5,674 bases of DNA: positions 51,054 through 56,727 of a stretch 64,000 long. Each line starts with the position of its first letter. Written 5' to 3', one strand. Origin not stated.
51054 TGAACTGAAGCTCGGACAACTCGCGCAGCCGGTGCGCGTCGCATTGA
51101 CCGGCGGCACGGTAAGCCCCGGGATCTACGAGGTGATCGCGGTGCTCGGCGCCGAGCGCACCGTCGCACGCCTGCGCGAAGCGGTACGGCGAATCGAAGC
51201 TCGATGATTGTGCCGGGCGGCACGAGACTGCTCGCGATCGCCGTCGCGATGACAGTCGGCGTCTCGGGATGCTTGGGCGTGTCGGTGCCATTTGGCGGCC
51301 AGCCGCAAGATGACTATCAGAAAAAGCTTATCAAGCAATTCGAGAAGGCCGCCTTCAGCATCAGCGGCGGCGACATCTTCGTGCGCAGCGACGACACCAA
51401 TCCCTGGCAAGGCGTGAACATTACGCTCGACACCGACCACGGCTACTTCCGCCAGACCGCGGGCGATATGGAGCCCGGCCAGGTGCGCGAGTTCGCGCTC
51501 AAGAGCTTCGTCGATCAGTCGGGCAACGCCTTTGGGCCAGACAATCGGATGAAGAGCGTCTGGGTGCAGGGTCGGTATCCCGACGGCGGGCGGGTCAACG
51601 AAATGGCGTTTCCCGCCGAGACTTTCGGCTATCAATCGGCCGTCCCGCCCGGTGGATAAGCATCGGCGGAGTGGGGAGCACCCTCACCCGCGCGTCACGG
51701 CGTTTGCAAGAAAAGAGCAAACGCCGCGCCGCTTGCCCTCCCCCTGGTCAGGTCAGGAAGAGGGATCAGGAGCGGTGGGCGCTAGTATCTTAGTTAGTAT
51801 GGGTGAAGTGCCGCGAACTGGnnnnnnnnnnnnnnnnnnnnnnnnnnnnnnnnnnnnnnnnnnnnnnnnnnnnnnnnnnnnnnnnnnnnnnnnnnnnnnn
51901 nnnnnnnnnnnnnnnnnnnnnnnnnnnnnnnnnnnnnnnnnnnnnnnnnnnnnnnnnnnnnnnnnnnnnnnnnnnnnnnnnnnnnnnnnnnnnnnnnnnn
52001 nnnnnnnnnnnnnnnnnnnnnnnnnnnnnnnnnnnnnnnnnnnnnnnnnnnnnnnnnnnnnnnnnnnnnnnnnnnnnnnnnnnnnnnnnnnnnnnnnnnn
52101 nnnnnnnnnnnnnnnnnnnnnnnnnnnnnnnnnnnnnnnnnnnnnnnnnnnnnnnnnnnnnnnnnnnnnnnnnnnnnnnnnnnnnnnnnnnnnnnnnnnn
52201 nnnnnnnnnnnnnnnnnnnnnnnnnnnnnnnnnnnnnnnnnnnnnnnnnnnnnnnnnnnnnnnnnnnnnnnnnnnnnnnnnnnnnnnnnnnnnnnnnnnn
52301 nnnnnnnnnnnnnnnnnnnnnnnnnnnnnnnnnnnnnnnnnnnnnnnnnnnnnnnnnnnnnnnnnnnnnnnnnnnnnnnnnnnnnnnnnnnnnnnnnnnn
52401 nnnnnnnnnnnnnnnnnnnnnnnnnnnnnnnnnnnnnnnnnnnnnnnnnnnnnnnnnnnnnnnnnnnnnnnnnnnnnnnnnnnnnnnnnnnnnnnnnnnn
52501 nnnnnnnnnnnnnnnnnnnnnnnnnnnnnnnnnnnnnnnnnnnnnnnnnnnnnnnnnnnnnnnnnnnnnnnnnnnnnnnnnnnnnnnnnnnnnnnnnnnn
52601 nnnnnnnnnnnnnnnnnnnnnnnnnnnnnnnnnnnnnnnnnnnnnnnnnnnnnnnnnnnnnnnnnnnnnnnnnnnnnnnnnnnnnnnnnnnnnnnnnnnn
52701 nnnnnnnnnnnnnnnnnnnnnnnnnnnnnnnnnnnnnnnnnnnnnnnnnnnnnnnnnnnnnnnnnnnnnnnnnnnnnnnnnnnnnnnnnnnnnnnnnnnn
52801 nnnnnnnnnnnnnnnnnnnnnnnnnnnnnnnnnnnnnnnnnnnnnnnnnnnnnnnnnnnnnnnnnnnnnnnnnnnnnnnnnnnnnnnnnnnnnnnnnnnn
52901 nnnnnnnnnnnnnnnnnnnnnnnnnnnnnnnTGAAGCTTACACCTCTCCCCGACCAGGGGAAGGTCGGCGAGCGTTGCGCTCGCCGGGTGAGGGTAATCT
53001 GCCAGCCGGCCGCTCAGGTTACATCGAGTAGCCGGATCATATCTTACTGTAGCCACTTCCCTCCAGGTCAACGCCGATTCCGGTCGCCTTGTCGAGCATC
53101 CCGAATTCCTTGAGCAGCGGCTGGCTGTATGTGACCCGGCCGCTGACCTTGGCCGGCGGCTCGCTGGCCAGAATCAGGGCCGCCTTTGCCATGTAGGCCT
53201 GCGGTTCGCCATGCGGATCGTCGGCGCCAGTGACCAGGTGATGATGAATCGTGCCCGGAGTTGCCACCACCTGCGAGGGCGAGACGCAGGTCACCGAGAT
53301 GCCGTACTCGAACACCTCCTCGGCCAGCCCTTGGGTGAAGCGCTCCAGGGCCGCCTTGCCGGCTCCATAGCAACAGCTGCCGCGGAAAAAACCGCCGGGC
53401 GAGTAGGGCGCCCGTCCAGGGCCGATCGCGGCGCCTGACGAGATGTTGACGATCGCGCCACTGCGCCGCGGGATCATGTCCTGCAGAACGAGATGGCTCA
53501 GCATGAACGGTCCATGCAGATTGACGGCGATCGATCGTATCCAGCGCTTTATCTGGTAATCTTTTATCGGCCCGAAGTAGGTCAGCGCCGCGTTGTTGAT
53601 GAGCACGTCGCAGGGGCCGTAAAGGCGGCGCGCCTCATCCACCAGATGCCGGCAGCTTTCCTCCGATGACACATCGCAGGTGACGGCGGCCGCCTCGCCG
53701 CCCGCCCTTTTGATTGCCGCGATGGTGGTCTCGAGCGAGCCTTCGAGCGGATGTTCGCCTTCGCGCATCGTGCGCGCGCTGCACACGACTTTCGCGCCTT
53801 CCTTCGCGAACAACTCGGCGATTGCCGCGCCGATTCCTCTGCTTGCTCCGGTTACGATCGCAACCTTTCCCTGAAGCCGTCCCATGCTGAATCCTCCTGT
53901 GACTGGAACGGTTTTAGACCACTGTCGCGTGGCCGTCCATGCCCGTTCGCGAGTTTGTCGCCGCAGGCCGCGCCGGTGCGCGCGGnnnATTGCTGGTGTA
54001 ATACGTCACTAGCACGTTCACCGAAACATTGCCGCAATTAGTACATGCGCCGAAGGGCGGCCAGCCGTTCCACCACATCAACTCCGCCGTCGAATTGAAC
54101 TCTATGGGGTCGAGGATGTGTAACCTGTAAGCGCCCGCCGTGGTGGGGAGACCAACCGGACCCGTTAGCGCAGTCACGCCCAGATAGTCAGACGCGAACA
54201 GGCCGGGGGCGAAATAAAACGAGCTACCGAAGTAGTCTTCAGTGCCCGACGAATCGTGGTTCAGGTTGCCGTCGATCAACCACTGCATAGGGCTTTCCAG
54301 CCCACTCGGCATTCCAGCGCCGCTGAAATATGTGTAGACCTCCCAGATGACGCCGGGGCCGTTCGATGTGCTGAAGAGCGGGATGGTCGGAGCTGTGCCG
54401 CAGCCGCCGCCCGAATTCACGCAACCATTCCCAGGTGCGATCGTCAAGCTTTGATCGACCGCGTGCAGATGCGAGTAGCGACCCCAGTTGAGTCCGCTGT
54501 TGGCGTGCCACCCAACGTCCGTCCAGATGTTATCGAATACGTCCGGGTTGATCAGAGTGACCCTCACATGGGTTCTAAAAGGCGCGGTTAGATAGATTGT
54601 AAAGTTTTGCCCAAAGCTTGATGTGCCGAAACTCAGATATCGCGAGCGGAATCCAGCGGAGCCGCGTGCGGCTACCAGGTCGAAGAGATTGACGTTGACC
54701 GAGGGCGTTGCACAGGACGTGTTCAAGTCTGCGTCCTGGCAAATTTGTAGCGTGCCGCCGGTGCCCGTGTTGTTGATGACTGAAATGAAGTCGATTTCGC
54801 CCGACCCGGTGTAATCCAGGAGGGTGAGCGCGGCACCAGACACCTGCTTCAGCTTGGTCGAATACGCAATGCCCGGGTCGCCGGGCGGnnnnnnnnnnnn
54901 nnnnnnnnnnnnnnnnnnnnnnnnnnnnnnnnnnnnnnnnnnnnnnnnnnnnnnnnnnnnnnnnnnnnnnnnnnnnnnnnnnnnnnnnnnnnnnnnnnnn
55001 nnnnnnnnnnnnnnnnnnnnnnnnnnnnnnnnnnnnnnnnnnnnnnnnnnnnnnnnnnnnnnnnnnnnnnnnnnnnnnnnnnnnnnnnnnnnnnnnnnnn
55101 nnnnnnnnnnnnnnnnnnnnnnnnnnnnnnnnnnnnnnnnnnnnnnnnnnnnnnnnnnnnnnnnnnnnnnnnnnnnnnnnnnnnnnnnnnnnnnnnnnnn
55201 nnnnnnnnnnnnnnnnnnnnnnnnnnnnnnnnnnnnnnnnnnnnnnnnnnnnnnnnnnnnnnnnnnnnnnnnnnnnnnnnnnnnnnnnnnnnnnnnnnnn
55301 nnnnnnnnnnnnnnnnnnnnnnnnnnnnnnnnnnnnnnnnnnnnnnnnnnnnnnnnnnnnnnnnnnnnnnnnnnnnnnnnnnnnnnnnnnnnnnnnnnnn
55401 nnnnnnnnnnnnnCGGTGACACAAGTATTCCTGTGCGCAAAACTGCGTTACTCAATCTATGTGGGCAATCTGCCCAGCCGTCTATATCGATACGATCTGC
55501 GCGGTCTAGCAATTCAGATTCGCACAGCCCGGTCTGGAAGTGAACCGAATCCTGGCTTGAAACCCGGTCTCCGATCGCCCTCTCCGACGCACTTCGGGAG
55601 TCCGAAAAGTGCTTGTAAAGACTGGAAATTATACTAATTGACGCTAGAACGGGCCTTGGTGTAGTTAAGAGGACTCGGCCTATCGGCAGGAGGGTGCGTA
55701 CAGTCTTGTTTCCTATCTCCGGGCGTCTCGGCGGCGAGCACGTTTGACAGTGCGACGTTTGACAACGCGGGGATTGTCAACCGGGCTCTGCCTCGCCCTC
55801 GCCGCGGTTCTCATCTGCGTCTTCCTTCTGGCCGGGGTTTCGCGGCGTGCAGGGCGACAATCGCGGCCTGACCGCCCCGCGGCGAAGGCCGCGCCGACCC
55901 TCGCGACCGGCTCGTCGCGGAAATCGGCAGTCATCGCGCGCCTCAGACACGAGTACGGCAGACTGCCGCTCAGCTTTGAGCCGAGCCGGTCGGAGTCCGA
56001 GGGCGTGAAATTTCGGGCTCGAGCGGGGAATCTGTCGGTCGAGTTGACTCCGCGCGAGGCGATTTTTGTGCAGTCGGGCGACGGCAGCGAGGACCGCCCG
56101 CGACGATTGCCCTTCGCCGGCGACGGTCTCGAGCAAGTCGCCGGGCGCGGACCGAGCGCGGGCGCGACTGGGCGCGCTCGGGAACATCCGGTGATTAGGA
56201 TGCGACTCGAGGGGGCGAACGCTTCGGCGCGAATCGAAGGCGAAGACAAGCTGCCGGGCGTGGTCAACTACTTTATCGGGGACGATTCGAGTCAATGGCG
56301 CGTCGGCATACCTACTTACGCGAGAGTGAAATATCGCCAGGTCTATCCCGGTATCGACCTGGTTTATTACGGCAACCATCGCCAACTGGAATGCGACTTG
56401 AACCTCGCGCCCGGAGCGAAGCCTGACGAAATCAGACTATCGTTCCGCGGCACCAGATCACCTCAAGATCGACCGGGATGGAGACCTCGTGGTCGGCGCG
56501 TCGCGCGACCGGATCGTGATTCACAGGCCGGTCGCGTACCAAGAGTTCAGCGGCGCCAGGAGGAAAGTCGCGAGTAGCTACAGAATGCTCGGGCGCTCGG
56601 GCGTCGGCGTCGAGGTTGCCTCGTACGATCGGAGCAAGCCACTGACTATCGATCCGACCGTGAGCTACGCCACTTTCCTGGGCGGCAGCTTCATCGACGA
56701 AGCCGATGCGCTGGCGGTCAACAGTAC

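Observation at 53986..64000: One DUF2961/GH172-like jelly-roll domain deployed on three different scaffolds in a surface-protein locus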

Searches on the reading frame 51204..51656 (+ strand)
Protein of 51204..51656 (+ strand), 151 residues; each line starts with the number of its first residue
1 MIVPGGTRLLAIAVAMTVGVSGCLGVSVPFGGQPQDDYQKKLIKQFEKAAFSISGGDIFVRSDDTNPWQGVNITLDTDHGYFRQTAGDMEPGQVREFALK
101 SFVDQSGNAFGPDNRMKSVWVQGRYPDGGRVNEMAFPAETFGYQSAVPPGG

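Call 53: search_protein_families(library=pfam, proteins=[window:51204-51656:+], max_evalue=0.001)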
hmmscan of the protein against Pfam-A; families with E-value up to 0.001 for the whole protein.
window:51204-51656:+ (151 aa): 0 families

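Call 70: search_protein_families(library=ncbifam, proteins=[window:51204-51656:+], max_evalue=0.01)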
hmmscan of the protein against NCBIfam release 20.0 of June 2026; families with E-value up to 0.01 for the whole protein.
window:51204-51656:+ (151 aa): 0 families

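Call 71: search_protein_families(library=padloc, proteins=[window:51204-51656:+], max_evalue=0.01)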
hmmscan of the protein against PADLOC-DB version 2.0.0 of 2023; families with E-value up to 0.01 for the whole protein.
window:51204-51656:+ (151 aa): 0 families

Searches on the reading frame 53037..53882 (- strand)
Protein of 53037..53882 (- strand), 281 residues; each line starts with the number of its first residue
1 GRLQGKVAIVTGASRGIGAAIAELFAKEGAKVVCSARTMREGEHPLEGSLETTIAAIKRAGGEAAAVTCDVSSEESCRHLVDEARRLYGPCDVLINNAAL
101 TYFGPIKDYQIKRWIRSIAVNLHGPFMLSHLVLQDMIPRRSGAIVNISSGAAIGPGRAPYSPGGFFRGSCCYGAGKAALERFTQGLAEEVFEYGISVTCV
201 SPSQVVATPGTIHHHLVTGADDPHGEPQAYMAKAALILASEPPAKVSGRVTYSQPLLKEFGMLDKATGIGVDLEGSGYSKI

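Call 53: search_protein_families(library=pfam, proteins=[window:53037-53882:-], max_evalue=0.001)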
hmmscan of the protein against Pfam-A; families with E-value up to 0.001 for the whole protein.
window:53037-53882:- (281 aa): 4 families
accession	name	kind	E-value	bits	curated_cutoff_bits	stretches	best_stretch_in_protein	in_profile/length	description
PF00106.31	adh_short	-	6.3e-47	160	26.6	1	6-208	1-184/195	short chain dehydrogenase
PF13561.12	adh_short_C2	-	1.6e-32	113.4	27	1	12-206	1-177/236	Enoyl-(Acyl carrier protein) reductase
PF08659.16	KR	-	1.4e-11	45.1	22.6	1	9-166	4-155/180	KR domain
PF01370.27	Epimerase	-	7.4e-07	29.3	20.9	1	9-208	2-175/240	NAD dependent epimerase/dehydratase family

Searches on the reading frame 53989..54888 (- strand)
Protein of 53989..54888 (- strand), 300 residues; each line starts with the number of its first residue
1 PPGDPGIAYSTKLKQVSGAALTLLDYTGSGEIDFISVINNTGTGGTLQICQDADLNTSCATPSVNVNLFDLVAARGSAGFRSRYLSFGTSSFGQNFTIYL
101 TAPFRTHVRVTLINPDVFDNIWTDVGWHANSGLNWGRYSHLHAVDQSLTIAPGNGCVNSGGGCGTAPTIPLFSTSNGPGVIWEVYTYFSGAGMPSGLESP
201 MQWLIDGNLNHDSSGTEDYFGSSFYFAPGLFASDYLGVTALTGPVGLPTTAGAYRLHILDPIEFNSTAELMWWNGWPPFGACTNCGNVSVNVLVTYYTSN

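Call 52: search_solved_structures(query=window:53989-54888:-, max_evalue=10, show_alignments=3)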
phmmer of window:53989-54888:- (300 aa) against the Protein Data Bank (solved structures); distinct sequences matched with E-value up to 10: 0.

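Call 79: predict_structure(alignment_id=A7)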
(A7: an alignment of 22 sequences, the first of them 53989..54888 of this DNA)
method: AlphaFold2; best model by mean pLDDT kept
length: 300 residues; sequences in the alignment: 22
mean_pLDDT: 84.0   pTM: 0.87
mean pLDDT of the five models: 84.0, 83.7, 83.2, 83.0, 82.9
residues with pLDDT >= 90: 147; 70-90: 100; 50-70: 42; < 50: 11
segments of 3 or more residues with pLDDT < 50: 156-164
pLDDT, mean of each block of 10 residues (from residue 1): 70 85 93 94 89 76 95 92 93 93 94 86 93 88 92 56 58 92 93 68 90 83 61 86 74 92 94 72 74 95
secondary structure, 60 per line:
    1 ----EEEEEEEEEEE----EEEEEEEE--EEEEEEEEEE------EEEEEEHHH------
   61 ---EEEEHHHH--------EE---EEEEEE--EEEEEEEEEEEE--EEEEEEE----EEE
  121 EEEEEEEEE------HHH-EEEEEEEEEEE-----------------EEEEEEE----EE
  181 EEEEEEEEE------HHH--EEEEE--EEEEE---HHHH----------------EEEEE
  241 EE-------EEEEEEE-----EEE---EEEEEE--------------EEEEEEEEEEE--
elements in order: E5-15 E20-27 E30-39 E46-51 E64-67 H68-71 E85-90 E93-104 E107-113 E118-129 E140-150 E168-174 E179-189 E201-205 E208-212 H216-219 E236-242 E250-256 E262-264 E268-273 E288-298

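Call 81: fold_search(model_id=the predicted structure, library=pdb)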
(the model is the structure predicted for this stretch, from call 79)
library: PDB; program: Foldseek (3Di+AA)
matches with E <= 10: 1148; with E <= 0.001: 55
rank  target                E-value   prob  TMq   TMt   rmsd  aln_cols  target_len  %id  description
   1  8ah3                  5.1e-17  1.00  0.81  0.66   3.4       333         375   18  DG04279 glycoside hydrolase family 172 (released 2023-08-16)
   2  4kq7_A                8.3e-17  1.00  0.79  0.64   3.9       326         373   19  Crystal structure of a DUF2961 family protein (BACUNI_00161) from Bacteroides uniformis ATCC 8492 at 1.62 A resolution (released 2013-07-17)
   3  8ic8_H                3.3e-16  1.00  0.73  0.60   4.1       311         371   20  Exo-alpha-D-arabinofuranosidase from Microbacterium arabinogalactanolyticum (released 2023-08-16)
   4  8ic8_B                4.6e-16  1.00  0.72  0.60   4.7       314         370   20  Exo-alpha-D-arabinofuranosidase from Microbacterium arabinogalactanolyticum (released 2023-08-16)
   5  8ic8_A                5.7e-16  1.00  0.72  0.60   4.5       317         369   20  Exo-alpha-D-arabinofuranosidase from Microbacterium arabinogalactanolyticum (released 2023-08-16)
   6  7v1v_A                3.3e-15  1.00  0.75  0.52   4.6       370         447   14  Difructose dianhydride I synthase/hydrolase (alphaFFase1) from Bifidobacterium dentium, ligand-free form (released 2021-11-03)
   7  7v1v_B                6.1e-15  1.00  0.76  0.53   4.4       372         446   14  Difructose dianhydride I synthase/hydrolase (alphaFFase1) from Bifidobacterium dentium, ligand-free form (released 2021-11-03)
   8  1cjd_A                2.8e-07  1.00  0.43  0.37   8.7       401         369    8  THE BACTERIOPHAGE PRD1 COAT PROTEIN, P3, IS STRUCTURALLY SIMILAR TO HUMAN ADENOVIRUS HEXON (released 1999-09-20)
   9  1w8x_L                9.5e-07  1.00  0.39  0.33   9.6       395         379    9  Structural analysis of PRD1 (released 2004-11-11)
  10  6q5u_A                1.9e-06  1.00  0.38  0.32  10.0       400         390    8  High resolution electron cryo-microscopy structure of the bacteriophage PR772 (released 2019-06-19)
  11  6q5u_B                1.9e-06  1.00  0.37  0.32  10.0       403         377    8  High resolution electron cryo-microscopy structure of the bacteriophage PR772 (released 2019-06-19)
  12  6q5u_C                3.4e-06  1.00  0.42  0.34   9.3       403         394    9  High resolution electron cryo-microscopy structure of the bacteriophage PR772 (released 2019-06-19)
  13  6q5u_H                4.7e-06  1.00  0.43  0.37   9.3       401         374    7  High resolution electron cryo-microscopy structure of the bacteriophage PR772 (released 2019-06-19)
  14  9eva_D                1.4e-05  0.99  0.22  0.13  18.3       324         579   10  3DFlex refinement of the CryoEM structure of DeCLIC nanodisc with 10mM calcium (released 2025-04-09)
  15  9ev1_A                1.4e-05  0.99  0.22  0.12  18.3       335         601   10  3DFlex refinement of the CryoEM structure of DeCLIC nanodisc with 10mM EDTA in sym-like state (released 2025-04-09)
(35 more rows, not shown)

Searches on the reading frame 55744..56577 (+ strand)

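Call 4: search_protein_families(library=pfam, proteins=[window:55744-56577:+], max_evalue=0.1)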
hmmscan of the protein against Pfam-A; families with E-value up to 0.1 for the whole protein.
window:55744-56577:+ (277 aa): 1 family
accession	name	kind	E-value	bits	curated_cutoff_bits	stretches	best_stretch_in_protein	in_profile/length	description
PF25778.1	DUF7948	-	5.1e-34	118.6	27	1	80-239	3-149/214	Domain of unknown function (DUF7948)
